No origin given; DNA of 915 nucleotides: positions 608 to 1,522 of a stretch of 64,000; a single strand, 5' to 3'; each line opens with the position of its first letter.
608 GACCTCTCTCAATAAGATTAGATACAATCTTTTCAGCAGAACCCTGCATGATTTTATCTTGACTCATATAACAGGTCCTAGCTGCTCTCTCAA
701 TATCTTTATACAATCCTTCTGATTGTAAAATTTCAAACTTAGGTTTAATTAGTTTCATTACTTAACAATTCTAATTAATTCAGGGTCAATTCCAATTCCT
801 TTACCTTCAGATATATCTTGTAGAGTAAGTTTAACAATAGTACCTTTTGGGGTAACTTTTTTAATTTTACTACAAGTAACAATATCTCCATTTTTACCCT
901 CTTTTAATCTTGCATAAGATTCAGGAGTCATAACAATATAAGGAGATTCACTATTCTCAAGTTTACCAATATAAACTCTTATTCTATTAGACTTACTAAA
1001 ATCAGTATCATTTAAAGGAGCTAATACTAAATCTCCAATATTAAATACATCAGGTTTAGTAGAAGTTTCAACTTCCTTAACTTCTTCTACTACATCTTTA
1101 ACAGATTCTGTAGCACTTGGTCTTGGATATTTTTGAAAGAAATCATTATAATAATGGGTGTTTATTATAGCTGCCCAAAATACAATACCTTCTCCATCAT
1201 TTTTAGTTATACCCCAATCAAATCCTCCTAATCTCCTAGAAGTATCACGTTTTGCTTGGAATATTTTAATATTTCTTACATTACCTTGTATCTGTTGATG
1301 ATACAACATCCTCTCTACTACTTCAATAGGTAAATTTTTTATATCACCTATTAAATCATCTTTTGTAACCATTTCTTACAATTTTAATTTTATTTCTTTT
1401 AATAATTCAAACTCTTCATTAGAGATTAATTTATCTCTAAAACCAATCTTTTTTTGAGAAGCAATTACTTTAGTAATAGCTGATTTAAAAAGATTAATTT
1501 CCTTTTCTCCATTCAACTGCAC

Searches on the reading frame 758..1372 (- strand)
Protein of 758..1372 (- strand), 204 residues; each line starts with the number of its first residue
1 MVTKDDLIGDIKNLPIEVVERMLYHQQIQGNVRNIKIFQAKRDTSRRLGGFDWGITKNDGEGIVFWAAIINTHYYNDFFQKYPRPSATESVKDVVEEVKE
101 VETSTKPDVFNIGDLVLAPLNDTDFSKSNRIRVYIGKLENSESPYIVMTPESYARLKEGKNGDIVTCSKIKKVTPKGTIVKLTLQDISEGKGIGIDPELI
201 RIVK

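Call 60: search_protein_families(library=pfam, alignment_id=A4, max_evalue=0.001)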
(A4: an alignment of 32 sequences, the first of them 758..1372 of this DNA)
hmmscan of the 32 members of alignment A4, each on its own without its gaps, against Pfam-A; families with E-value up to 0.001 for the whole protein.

A. member 1, window:758-1372:- (204 aa): 0 families

B. families by the number of members that match (of 32 scanned): 15 families
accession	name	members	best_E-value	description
PF02867.20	Ribonuc_red_lgC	3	2.4e-39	Ribonucleotide reductase, barrel domain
PF00899.27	ThiF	1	1.8e-16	ThiF family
PF14528.11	LAGLIDADG_3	1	1.6e-12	LAGLIDADG-like domain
PF03167.25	UDG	1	3.2e-12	Uracil DNA glycosylase superfamily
PF01832.25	Glucosaminidase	1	4e-12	Mannosyl-glycoprotein endo-beta-N-acetylglucosaminidase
PF21448.3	DNMK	1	1.8e-10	Deoxynucleotide monophosphate kinase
PF12684.13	DUF3799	1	4.3e-09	PDDEXK-like domain of unknown function (DUF3799)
PF00692.24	dUTPase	1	9e-09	dUTPase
PF06356.17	DUF1064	1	4e-07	Protein of unknown function (DUF1064)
PF13479.12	AAA_24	1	1.9e-06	AAA domain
PF03796.21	DnaB_C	1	2e-06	DnaB-like helicase C terminal domain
PF12705.13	PDDEXK_1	1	1.8e-05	PD-(D/E)XK nuclease superfamily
PF09424.15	YqeY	1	5.7e-05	Yqey-like protein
PF01844.29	HNH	1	0.00026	HNH endonuclease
PF22769.1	DCD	1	0.00035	dCTP deaminase-like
